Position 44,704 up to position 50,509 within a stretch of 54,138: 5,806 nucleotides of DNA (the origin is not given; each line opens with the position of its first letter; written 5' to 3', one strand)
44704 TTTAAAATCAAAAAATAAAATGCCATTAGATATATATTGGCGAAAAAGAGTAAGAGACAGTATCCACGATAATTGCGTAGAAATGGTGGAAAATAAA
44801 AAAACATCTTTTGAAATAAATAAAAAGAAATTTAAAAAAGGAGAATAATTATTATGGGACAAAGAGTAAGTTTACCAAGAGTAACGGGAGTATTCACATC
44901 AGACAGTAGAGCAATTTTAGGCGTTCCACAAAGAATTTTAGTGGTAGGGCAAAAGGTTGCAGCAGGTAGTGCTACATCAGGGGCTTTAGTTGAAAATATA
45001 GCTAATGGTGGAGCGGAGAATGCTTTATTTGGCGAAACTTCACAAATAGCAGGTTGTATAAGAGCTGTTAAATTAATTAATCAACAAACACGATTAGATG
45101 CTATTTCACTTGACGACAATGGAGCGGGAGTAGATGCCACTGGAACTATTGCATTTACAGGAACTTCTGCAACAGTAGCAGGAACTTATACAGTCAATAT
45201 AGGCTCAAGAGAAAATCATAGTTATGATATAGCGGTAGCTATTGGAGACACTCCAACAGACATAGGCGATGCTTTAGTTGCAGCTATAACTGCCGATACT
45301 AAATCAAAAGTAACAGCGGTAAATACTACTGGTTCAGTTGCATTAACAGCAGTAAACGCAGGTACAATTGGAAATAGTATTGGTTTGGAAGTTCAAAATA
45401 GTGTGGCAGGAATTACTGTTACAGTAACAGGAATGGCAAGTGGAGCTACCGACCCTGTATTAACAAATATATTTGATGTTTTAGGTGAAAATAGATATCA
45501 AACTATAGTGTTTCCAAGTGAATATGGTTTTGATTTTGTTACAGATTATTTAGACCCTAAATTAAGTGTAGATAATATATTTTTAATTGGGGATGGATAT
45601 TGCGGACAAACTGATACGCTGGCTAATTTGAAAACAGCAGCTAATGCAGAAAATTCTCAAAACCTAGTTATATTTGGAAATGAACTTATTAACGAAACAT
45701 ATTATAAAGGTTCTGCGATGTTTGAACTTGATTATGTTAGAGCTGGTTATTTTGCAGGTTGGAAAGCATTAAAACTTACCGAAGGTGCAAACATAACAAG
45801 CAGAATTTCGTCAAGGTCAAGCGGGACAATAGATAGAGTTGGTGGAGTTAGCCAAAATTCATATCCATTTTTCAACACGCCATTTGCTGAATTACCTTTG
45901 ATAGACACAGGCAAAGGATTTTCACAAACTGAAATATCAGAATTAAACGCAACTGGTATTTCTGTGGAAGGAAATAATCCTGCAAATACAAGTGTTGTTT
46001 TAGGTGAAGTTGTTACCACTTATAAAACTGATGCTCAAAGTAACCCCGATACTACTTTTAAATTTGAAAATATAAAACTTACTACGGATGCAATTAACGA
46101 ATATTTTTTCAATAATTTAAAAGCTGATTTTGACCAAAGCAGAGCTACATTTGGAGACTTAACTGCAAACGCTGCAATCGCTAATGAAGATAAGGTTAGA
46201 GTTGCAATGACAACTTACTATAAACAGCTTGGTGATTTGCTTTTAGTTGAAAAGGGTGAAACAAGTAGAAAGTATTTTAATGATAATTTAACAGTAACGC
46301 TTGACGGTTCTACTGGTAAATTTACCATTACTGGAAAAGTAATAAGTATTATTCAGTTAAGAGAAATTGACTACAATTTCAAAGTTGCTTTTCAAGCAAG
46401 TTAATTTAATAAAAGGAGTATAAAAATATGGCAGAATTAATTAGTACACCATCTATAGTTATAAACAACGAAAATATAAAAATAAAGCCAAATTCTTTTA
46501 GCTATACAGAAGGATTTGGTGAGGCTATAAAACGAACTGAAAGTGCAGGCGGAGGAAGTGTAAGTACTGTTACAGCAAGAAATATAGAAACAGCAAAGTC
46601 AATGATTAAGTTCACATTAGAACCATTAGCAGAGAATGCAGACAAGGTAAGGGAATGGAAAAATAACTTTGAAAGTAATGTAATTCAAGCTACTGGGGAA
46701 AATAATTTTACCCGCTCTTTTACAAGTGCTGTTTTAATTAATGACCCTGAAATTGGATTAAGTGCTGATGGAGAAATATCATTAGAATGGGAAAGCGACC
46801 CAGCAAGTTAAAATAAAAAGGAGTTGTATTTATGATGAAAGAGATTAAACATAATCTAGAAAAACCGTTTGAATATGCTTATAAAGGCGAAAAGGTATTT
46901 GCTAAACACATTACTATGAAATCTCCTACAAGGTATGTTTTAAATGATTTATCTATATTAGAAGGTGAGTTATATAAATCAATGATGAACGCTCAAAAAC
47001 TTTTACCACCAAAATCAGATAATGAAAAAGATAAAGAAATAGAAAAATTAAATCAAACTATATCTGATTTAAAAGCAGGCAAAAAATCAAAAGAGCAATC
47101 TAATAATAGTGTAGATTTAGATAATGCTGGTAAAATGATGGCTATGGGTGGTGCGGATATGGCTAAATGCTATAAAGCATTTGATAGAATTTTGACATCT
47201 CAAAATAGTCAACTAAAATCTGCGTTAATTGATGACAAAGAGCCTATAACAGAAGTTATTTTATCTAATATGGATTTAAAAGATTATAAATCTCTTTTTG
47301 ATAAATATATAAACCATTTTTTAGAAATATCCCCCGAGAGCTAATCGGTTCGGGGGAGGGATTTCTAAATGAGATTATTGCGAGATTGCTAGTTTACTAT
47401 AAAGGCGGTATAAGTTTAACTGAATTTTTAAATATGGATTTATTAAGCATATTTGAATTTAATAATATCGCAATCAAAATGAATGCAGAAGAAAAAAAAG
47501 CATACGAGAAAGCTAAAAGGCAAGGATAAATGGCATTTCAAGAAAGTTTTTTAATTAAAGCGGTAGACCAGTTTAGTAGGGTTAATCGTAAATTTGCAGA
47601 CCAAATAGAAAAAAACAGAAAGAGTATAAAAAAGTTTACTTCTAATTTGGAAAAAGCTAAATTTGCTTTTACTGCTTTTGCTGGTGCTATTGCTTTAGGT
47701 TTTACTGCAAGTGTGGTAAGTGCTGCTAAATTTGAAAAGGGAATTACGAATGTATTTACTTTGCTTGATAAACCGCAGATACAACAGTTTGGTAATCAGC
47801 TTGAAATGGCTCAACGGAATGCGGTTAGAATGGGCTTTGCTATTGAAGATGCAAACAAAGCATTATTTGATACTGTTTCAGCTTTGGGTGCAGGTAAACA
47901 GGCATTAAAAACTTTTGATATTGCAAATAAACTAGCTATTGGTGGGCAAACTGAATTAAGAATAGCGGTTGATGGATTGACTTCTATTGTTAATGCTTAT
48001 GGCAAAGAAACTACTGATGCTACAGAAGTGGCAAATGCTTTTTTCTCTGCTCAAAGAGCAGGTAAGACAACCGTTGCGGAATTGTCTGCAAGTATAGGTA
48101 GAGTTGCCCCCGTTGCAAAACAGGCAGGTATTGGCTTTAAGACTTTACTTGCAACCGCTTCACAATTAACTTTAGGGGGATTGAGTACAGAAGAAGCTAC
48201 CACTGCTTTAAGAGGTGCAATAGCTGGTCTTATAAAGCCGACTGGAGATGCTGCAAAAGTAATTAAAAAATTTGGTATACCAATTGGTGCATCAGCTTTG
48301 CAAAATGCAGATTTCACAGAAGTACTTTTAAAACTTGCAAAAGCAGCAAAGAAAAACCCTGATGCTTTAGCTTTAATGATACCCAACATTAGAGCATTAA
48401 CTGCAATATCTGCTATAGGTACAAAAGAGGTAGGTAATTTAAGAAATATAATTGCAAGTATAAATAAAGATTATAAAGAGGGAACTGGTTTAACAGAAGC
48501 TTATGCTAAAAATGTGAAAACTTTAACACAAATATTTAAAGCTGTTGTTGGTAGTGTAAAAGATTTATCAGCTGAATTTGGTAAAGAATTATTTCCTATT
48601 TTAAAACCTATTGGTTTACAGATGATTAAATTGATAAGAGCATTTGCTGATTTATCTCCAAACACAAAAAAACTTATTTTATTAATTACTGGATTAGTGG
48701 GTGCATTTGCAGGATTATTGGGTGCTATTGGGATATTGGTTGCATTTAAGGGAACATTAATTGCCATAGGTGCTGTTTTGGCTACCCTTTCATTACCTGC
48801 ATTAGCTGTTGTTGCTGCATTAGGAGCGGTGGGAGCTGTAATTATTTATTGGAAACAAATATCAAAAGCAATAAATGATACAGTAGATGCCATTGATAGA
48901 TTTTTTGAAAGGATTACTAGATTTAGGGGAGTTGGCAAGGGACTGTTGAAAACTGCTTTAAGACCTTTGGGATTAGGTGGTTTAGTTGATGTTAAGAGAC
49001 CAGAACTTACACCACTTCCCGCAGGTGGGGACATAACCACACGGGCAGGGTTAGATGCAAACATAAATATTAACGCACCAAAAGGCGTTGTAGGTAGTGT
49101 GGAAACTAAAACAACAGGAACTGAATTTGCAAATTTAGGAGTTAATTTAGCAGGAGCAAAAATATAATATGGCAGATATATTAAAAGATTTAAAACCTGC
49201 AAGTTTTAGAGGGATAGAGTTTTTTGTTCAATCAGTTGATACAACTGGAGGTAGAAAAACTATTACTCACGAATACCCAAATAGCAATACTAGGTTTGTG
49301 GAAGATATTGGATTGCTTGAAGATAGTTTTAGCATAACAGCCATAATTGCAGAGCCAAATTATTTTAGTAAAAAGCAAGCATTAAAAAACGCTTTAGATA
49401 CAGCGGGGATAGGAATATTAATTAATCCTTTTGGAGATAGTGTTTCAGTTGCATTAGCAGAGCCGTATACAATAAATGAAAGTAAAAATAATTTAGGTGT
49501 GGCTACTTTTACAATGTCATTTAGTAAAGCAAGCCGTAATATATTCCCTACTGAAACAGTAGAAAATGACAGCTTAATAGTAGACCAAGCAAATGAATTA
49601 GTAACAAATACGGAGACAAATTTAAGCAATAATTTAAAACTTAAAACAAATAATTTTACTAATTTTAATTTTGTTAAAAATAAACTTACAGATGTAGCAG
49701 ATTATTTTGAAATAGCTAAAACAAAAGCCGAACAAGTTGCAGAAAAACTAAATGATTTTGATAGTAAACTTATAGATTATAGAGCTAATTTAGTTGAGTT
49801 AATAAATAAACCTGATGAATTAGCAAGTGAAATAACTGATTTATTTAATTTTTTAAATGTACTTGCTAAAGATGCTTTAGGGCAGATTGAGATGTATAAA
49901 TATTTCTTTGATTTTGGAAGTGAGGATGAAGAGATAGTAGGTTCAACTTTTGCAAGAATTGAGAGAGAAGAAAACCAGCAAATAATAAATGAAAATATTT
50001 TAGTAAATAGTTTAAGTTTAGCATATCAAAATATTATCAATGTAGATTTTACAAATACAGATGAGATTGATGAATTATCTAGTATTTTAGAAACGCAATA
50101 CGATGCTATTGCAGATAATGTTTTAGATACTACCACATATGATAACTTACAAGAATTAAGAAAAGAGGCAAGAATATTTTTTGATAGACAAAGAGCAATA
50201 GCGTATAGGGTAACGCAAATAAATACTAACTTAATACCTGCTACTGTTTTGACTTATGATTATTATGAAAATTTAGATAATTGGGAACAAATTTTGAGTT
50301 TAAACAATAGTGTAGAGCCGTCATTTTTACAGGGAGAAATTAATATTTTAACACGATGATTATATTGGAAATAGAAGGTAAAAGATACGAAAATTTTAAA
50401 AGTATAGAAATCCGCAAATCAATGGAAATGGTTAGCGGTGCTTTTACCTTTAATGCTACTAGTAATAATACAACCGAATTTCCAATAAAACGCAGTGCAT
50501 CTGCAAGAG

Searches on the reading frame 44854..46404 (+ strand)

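Call 13: search_protein_families(library=phrogs, proteins=[window:44854-46404:+], max_evalue=0.00001)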
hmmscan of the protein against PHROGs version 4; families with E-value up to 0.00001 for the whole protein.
window:44854-46404:+ (516 aa): 2 families
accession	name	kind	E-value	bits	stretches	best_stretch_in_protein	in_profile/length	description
phrog_165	-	tail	4.4e-49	168.3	1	21-277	30-291/493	tail sheath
phrog_5292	-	tail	2.6e-07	31.8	1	26-120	34-125/129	tail sheath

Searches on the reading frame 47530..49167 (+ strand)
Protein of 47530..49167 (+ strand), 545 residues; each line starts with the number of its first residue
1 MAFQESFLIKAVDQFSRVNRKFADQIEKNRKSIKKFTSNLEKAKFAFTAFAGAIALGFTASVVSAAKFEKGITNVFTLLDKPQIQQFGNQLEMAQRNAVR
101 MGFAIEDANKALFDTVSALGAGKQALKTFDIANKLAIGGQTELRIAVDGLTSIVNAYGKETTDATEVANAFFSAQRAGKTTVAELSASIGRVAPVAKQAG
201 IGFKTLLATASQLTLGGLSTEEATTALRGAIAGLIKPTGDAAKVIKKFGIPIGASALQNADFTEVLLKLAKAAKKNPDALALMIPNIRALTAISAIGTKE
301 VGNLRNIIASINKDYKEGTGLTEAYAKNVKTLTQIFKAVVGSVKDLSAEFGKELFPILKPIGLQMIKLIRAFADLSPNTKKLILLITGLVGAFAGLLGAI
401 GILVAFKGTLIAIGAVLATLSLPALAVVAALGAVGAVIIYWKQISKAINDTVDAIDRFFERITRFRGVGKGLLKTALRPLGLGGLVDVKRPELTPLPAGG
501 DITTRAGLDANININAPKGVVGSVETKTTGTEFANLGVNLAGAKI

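Call 13: search_protein_families(library=phrogs, proteins=[window:47530-49167:+], max_evalue=0.00001)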
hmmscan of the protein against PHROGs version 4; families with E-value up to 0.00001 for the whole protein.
window:47530-49167:+ (545 aa): 20 families
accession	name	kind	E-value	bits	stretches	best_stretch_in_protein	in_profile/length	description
phrog_991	-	tail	3.3e-48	165.2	1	13-466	237-710/1966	tail length tape measure protein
phrog_1533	-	tail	2e-46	159.2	1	20-457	206-685/1688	tail length tape measure protein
phrog_28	-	tail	2.8e-38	133.2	1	20-462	214-698/1228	tail length tape measure protein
phrog_1272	-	tail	5.1e-35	121.6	1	14-463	211-702/1606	tail length tape measure protein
phrog_4704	-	tail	3.7e-31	109.5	1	14-400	167-551/625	tail length tape measure protein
phrog_23013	-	tail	1e-28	100.6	1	55-421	125-487/1379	tail length tape measure protein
phrog_1293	-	tail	4.6e-23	82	1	13-413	136-544/1424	tail length tape measure protein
phrog_167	-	tail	7.3e-23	81.3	1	15-470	241-631/1555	tail length tape measure protein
phrog_58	-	tail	1e-19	71.5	1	20-472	260-675/1544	tail length tape measure protein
phrog_5218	-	unknown function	1.2e-17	64.4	1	11-458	174-674/1599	-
phrog_36688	-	tail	2.3e-16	59.5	1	16-446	25-458/1600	tail length tape measure protein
phrog_28775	-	tail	8.3e-14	51.5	1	51-354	44-340/1303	tail length tape measure protein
phrog_9696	-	tail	9.8e-12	44.4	1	20-307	33-326/1415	tail length tape measure protein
phrog_14441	-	tail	2.3e-11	44.9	1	10-226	12-238/241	tail length tape measure protein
phrog_5448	-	tail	1.1e-10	40.1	1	149-436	384-679/3103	tail length tape measure protein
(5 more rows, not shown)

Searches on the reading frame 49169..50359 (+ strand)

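Call 85: search_protein_families(library=pfam, proteins=[window:49169-50359:+], max_evalue=0.001)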
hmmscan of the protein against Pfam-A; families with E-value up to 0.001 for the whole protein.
window:49169-50359:+ (396 aa): 1 family
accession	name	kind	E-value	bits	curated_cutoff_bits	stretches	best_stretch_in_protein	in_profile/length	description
PF07157.17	DNA_circ_N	-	8e-21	74.8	21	1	8-88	2-82/88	DNA circularisation protein N-terminus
